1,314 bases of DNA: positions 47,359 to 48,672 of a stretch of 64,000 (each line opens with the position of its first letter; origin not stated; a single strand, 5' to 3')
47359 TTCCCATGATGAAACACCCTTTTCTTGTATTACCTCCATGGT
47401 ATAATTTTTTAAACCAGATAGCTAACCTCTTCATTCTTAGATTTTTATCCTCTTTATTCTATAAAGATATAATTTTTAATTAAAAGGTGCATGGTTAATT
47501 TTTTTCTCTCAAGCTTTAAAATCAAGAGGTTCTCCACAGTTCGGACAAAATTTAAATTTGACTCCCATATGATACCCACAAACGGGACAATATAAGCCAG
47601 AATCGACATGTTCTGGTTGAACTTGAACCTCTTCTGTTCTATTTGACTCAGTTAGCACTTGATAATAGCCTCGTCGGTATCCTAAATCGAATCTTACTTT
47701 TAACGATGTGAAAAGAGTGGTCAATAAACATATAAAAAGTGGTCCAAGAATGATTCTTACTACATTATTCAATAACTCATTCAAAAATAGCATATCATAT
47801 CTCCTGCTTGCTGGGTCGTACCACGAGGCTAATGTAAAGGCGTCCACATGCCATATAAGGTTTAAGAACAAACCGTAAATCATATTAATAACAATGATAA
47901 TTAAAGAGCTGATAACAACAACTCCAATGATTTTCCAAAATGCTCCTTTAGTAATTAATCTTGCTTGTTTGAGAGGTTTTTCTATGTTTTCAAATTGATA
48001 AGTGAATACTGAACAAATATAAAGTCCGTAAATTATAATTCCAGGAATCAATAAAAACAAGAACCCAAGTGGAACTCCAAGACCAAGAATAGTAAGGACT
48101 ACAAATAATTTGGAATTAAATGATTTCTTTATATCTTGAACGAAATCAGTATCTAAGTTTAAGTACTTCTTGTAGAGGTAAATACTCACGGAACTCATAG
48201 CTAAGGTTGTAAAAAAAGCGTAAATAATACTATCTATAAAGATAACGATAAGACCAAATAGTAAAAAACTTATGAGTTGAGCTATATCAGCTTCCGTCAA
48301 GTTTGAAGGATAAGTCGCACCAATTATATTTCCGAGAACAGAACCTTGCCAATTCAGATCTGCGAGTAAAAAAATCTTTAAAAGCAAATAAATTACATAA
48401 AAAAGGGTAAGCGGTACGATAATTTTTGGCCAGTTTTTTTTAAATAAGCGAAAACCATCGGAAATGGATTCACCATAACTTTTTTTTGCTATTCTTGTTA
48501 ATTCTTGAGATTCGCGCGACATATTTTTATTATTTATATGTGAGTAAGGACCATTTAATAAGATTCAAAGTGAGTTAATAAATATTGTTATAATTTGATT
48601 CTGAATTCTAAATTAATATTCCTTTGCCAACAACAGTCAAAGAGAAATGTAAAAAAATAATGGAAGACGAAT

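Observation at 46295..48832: A diverged, decayed second copy of the carB 3' end brackets a 2.1-kb three-gene insert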

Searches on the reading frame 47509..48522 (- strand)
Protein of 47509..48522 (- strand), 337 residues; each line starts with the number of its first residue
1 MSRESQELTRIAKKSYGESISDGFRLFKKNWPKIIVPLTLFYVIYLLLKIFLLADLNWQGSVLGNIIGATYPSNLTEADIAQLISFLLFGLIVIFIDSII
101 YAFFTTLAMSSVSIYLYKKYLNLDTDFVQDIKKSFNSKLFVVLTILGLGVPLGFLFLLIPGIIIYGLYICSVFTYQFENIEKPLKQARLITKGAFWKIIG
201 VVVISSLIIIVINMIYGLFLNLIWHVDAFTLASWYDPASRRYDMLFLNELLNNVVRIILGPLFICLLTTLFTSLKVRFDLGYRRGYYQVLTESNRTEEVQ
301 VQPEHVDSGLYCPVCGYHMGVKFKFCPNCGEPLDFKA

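Call 7: search_protein_families(library=pfam, proteins=[window:47509-48522:-], max_evalue=0.1)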
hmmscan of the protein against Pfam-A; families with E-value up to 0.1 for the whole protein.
window:47509-48522:- (337 aa): 8 families
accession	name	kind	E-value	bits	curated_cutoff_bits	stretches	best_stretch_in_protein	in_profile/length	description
PF13240.11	Zn_Ribbon_1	-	5.6e-05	23.2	25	1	311-333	1-23/23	zinc-ribbon domain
PF12773.13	DZR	-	0.0007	20.2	27.3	1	312-330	27-45/45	Double zinc ribbon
PF24460.1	DUF7575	-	0.0021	17.8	28.5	1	310-334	4-28/28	Domain of unknown function (DUF7575)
PF01155.25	HypA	-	0.0028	18.1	28.9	1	286-332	47-95/112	Hydrogenase/urease nickel incorporation, metallochaperone, hypA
PF17032.10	Zn_ribbon_15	-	0.0073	17.5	28.9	1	309-330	52-73/73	zinc-ribbon family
PF09297.16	Zn_ribbon_NUD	-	0.013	15.6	24.8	0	323-334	3-14/32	NADH pyrophosphatase zinc ribbon domain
PF14803.11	Zn_ribbon_Nudix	-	0.029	14.7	25.6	0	324-335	1-12/34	Nudix N-terminal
PF13248.11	Zn_ribbon_3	-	0.076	13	27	0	310-333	3-26/26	zinc-ribbon domain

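Call 9: find_encoding_contigs(protein=window:47509-48522:-, flank=10000, max_places=10)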
Protein window:47509-48522:- (337 aa): no gene with exactly this product is on record in the collection.
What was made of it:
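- Tried and rejected: Exact look-up of the window's c337 protein: not on record (call 9).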

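Call 23: find_homologous_proteins(query=window:47509-48522:-, max_evalue=0.001)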
Query window:47509-48522:- (337 aa): 116 proteins with E <= 0.001 among 3995 candidates.
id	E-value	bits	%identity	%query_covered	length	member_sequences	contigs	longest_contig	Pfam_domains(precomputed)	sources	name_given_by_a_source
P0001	1.1e-211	720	96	100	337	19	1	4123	-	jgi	-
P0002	3.0e-206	702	93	100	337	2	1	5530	-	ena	-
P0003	1.9e-199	680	93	99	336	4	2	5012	-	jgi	-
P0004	2.3e-196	670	90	100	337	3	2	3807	-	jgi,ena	-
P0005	2.4e-193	660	89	100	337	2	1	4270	-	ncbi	-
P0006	1.2e-192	658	88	100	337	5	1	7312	PF13240.12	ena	-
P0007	1.9e-192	657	89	100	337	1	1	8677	-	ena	-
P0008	2.1e-191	654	88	100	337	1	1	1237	-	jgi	-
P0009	3.4e-191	653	88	100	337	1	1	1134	-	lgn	-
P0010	2.1e-190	650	88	100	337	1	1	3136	-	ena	-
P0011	3.5e-189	646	87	100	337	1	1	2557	PF13240.12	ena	-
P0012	2.1e-188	644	87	100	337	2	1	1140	-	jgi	-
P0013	2.5e-188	643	86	100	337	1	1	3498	-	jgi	jgi:hypothetical protein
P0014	5.9e-187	639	86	100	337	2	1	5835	-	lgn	-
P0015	2.6e-186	637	86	100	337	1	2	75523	-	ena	-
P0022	1.1e-181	622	84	100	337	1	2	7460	-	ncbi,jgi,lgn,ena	-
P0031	1.7e-90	322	47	99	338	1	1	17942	-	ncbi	ncbi:MAG: hypothetical protein ACTSV5_02455 [Promethearchaeota archaeon]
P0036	1.6e-79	286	46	99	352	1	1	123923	-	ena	-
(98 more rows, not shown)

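Call 24: find_encoding_contigs(protein=P0015, flank=8000, max_places=3)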
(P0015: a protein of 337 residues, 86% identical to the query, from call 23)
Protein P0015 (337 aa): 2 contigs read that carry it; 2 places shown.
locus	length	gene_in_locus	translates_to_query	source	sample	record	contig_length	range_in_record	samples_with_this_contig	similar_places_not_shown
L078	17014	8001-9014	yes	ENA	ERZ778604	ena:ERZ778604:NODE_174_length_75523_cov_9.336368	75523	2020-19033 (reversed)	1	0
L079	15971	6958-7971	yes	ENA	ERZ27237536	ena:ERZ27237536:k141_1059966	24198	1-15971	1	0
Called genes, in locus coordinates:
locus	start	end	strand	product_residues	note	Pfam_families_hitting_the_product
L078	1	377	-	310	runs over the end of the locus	PF00106:adh_short, PF08659:KR, PF13561:adh_short_C2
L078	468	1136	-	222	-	-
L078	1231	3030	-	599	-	PF00664:ABC_membrane, PF00005:ABC_tran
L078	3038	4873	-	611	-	PF00664:ABC_membrane, PF00005:ABC_tran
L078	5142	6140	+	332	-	PF04014:MazE_antitoxin, PF01895:PhoU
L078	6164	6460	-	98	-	-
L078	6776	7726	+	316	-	PF01569:PAP2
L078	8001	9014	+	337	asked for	-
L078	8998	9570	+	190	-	-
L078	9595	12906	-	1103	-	PF25596:CPSase_L_D1, PF02786:CPSase_L_D2, PF02787:CPSase_L_D3, PF25596:CPSase_L_D1, PF02786:CPSase_L_D2, PF02222:ATP-grasp, PF07478:Dala_Dala_lig_C, PF02142:MGS, +2 more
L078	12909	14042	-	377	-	PF00988:CPSase_sm_chain, PF00117:GATase, PF07722:Peptidase_C26 (faint)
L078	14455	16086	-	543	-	PF06418:CTP_synth_N, PF00117:GATase, PF07722:Peptidase_C26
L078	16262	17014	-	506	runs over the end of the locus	PF08903:DUF1846, PF20921:DUF1846_C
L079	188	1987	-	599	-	PF00664:ABC_membrane, PF00005:ABC_tran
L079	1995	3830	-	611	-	PF00664:ABC_membrane, PF00005:ABC_tran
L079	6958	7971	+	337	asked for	-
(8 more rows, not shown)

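Call 25: find_encoding_contigs(protein=P0036, flank=8000, max_places=3)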
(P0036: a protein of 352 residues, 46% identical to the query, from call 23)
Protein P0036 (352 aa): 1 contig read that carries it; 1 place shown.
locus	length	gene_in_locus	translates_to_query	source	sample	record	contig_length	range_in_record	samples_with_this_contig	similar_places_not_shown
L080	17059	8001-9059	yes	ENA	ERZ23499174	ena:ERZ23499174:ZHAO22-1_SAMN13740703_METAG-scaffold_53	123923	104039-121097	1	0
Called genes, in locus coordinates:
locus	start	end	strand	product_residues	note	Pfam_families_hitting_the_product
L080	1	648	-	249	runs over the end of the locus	PF02592:Vut_1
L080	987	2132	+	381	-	PF01189:Methyltr_RsmB-F, PF13847:Methyltransf_31 (weak)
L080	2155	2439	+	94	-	-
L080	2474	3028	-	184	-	-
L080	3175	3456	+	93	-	-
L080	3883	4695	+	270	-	-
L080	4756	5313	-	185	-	-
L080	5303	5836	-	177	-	PF00025:Arf, PF00071:Ras, PF01926:MMR_HSR1, PF02421:FeoB_N (faint), PF04670:Gtr1_RagA (faint), PF08477:Roc, PF09439:SRPRB (faint)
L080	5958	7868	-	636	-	PF09843:DUF2070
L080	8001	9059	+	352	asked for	-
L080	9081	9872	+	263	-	PF09754:PAC2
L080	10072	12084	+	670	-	PF00724:Oxidored_FMN, PF00070:Pyr_redox (faint), PF03486:HI0933_like (faint), PF07992:Pyr_redox_2, PF12831:FAD_oxidored (weak), PF13450:NAD_binding_8 (weak), PF13738:Pyr_redox_3 (faint)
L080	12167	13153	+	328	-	-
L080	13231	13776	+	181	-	-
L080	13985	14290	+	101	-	-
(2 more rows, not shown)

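Call 26: find_encoding_contigs(protein=P0031, flank=8000, max_places=3)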
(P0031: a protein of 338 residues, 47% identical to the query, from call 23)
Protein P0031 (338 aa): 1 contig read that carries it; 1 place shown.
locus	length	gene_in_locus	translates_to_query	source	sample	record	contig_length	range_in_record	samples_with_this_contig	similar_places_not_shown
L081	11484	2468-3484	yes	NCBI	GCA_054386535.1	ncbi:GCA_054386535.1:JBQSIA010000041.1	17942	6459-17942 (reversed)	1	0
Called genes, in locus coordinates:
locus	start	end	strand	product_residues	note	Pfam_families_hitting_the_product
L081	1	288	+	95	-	PF07992:Pyr_redox_2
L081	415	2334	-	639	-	PF09843:DUF2070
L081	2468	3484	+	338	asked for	-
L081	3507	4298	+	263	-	PF09754:PAC2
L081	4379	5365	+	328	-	-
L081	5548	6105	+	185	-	-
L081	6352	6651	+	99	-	-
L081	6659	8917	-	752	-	PF07690:MFS_1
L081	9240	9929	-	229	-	PF01177:Asp_Glu_race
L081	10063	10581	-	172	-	-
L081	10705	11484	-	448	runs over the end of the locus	-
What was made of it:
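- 47509..48522 (-): Cargo gene c337: polytopic alpha-helical membrane protein with a C-terminal Cys4 zinc ribbon. Asgard-specific family. Paralogues at 46-47% identity lie between DUF2070 and PAC2 genes elsewhere (calls 25, 26).
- The cargo gene c337 belongs to a chromosomal Asgard family (calls 25, 26).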

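Call 27: search_protein_families(library=phrogs, proteins=[window:47509-48522:-], max_evalue=0.01)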
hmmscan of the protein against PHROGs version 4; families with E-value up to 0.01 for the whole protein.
window:47509-48522:- (337 aa): 1 family
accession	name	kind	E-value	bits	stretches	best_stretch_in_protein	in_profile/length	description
phrog_10714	-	unknown function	0.0047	18.1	1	310-335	74-101/109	-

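Call 28: search_protein_families(library=ncbifam, proteins=[window:47509-48522:-], max_evalue=0.01)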
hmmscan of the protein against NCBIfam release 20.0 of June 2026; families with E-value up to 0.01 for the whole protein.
window:47509-48522:- (337 aa): 0 families

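Call 29: search_protein_families(library=padloc, proteins=[window:47509-48522:-], max_evalue=0.01)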
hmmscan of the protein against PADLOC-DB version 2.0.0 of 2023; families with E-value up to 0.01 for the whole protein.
window:47509-48522:- (337 aa): 1 family
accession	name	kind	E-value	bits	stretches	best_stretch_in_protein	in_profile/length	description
PDLC03672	HEase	-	0.003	15.3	1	275-329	81-135/199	homing endonuclease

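Call 31: find_related_loci(query=window:47509-48522:-, collection=viral_contigs, flank=8000)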
Query window:47509-48522:- (337 aa) in viral_contigs; peptide patterns used: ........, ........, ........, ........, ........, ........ (x = any residue, [..] = any of these).
4 stretches matched a pattern, but none encodes a relative of the query by tblastn (E <= 1e-3).
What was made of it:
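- On Site-specific integrative element at a gene 3' end: No relative of c337 in IMG/VR contigs (call 31).
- No related sequence occurs in viral contigs, PHROG or PADLOC (calls 27, 29, 31). No circular or extrachromosomal copy was found (call 31).
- Tried and rejected: Viral-contig scan with c337: no relative (call 31).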

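Call 50: find_encoding_contigs(protein=P0007, flank=8000, max_places=2)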
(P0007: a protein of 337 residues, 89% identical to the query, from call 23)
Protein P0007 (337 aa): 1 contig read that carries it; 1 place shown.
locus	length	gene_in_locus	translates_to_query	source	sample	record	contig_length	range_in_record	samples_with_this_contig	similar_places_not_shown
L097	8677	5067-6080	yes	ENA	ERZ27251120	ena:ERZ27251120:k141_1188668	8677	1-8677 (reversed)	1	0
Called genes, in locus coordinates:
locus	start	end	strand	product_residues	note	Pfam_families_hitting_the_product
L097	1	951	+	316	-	?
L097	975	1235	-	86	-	-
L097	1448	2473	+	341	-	PF01569:PAP2, PF06011:TRP (weak)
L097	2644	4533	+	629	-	PF00512:HisKA, PF02518:HATPase_c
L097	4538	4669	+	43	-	-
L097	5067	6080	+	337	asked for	-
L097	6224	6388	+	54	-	-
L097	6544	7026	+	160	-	-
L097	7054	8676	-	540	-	?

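Call 51: find_encoding_contigs(protein=P0006, flank=8000, max_places=2)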
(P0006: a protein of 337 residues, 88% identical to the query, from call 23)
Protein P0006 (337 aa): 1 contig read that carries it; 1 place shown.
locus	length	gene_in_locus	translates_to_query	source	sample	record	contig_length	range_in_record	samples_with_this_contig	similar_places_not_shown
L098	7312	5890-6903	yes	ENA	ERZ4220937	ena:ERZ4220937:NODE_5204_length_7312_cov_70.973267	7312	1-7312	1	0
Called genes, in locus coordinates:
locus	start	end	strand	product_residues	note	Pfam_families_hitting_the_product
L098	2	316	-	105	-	?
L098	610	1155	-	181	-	PF00025:Arf, PF00503:G-alpha (faint), PF00071:Ras, PF04670:Gtr1_RagA (weak), PF08477:Roc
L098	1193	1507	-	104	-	-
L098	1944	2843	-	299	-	PF12849:PBP_like_2, PF12727:PBP_like (weak)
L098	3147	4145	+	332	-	PF04014:MazE_antitoxin, PF01895:PhoU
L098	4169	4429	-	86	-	-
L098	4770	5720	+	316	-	PF01569:PAP2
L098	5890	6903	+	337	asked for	PF13240:Zn_Ribbon_1 (faint)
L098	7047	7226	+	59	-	-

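Call 52: find_encoding_contigs(protein=P0022, flank=8000, max_places=2)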
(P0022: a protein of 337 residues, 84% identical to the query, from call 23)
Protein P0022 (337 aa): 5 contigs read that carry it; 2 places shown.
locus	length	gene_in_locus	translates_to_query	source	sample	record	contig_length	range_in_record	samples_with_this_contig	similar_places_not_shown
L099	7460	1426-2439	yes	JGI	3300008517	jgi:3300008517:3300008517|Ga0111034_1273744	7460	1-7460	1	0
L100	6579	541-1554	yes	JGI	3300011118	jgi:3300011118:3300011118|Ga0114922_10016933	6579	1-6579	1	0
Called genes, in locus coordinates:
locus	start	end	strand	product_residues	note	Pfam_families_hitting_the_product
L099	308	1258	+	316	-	PF01569:PAP2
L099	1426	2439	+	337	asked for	-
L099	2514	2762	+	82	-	-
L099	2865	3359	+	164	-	-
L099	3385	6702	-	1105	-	PF25596:CPSase_L_D1, PF02786:CPSase_L_D2, PF02787:CPSase_L_D3, PF25596:CPSase_L_D1, PF02786:CPSase_L_D2, PF02222:ATP-grasp, PF07478:Dala_Dala_lig_C, PF02142:MGS, +2 more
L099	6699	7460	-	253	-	?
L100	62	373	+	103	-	-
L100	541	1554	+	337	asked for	-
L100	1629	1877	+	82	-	-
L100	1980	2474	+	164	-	-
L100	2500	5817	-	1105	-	PF25596:CPSase_L_D1, PF02786:CPSase_L_D2, PF02787:CPSase_L_D3, PF25596:CPSase_L_D1, PF02786:CPSase_L_D2, PF02222:ATP-grasp, PF07478:Dala_Dala_lig_C, PF02142:MGS, +2 more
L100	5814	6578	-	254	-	?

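Call 53: find_encoding_contigs(protein=P0002, flank=8000, max_places=2)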
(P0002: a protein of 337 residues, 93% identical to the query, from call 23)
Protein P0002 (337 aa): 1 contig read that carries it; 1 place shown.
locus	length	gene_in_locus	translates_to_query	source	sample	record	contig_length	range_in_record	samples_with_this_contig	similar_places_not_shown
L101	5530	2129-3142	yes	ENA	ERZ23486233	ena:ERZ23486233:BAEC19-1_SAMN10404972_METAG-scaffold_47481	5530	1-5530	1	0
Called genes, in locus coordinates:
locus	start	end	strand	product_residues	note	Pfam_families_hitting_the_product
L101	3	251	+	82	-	?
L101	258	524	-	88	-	-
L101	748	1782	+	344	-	PF01569:PAP2, PF06011:TRP (weak)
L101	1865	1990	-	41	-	-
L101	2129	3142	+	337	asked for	-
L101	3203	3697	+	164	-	PF13386:DsbD_2 (faint)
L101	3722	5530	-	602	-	?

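Call 77: predict_structure(alignment_id=A2)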
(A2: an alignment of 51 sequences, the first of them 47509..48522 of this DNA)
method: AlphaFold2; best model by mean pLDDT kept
length: 337 residues; sequences in the alignment: 51
mean_pLDDT: 84.0   pTM: 0.75
mean pLDDT of the five models: 84.0, 83.6, 83.5, 82.6, 81.3
residues with pLDDT >= 90: 175; 70-90: 111; 50-70: 29; < 50: 22
segments of 3 or more residues with pLDDT < 50: 285-305
pLDDT, mean of each block of 10 residues (from residue 1): 72 90 97 95 95 89 77 77 86 91 96 95 90 91 93 83 92 90 88 91 95 95 89 90 94 94 96 89 45 31 50 72 68 60
secondary structure, 60 per line:
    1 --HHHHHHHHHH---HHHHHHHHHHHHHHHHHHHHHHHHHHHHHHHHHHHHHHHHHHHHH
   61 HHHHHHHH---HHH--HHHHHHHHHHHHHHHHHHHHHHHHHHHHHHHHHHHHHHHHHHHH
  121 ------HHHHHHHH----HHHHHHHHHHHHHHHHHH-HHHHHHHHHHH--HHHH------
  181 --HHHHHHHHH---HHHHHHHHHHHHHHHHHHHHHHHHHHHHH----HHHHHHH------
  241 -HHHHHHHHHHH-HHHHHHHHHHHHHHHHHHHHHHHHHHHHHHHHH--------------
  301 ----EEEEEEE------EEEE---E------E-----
elements in order: H3-12 H16-68 H77-120 H127-134 H139-156 H158-168 H171-174 H183-191 H195-223 H228-234 H242-252 H254-286 E305-311 E318-321
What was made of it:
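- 47509..48522 (-): AlphaFold2 model pLDDT 84 (call 77).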

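Call 80: fold_search(model_id=the predicted structure, library=pdb)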
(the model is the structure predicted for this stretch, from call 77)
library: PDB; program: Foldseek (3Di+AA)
matches with E <= 10: 358; with E <= 0.001: 0
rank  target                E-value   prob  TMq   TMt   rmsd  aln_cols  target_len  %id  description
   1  7f16_R                1.0e-01  0.23  0.14  0.13  26.2       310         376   10  Cryo-EM structure of parathyroid hormone receptor type 2 in complex with a tuberoinfundibular peptide of 39 residues a (released 2021-08-18)
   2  9qu3                  1.2e-01  0.98  0.36  0.35  10.6       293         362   12  Cryo-EM structure of the human choline transporter-like protein hCTL1 in LMNG (released 2025-05-14)
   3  3tx3_B                1.9e-01  0.89  0.31  0.41   8.4       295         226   16  CysZ, a putative sulfate permease (released 2011-11-09)
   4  7lci_R                2.0e-01  0.41  0.22  0.20  26.0       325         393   12  PF 06882961 bound to the glucagon-like peptide-1 receptor (GLP-1R):Gs complex (released 2021-01-20)
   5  5mkk_B                2.5e-01  0.23  0.18  0.12  26.9       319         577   15  Crystal structure of the heterodimeric ABC transporter TmrAB, a homolog of the antigen translocation complex TAP (released 2017-01-18)
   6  8t1p_C                2.6e-01  0.13  0.14  0.10  26.2       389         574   10  Heterodimeric ABC transporter BmrCD in the occluded conformation bound to ADPVi: BmrCD_OC-ADPVi (released 2023-11-15)
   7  7e14_R                3.0e-01  0.30  0.20  0.19  22.5       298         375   15  Compound2_GLP-1R_OWL833_Gs complex structure (released 2021-07-07)
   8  8flq_R                3.1e-01  0.18  0.16  0.15  25.0       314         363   10  Human PTH1R in complex with PTH(1-34) and Gs (released 2023-04-26)
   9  6wpw_R                3.7e-01  0.28  0.22  0.19  24.1       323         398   12  GCGR-Gs signaling complex bound to a designed glucagon derivative (released 2020-08-12)
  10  7x8s_R                3.9e-01  0.30  0.22  0.24  24.4       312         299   15  Cryo-EM structure of the WB4-24-bound hGLP-1R-Gs complex (released 2022-06-29)
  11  8chb_A                4.0e-01  0.08  0.11  0.07  29.1       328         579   16  Inward-facing conformation of the ABC transporter BmrA C436S/A582C cross-linked mutant (released 2023-12-20)
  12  7zdu_C                4.4e-01  0.20  0.17  0.12  19.9       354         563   12  Occ(apo/return) conformation of CydDC mutant (E500Q.C) in ATP(CydC)/ATP(CydD) bound state (Dataset-19) (released 2023-04-19)
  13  7zdu_D                4.6e-01  0.21  0.18  0.13  18.4       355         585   10  Occ(apo/return) conformation of CydDC mutant (E500Q.C) in ATP(CydC)/ATP(CydD) bound state (Dataset-19) (released 2023-04-19)
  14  8yjp_A                4.6e-01  0.15  0.15  0.17  17.9       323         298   11  Cryo-EM structure of human apo GPR156 (released 2025-02-05)
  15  8ria_A                4.8e-01  0.12  0.14  0.10  29.5       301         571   17  BmrA E504-100uMATPMg-IF (released 2025-01-01)
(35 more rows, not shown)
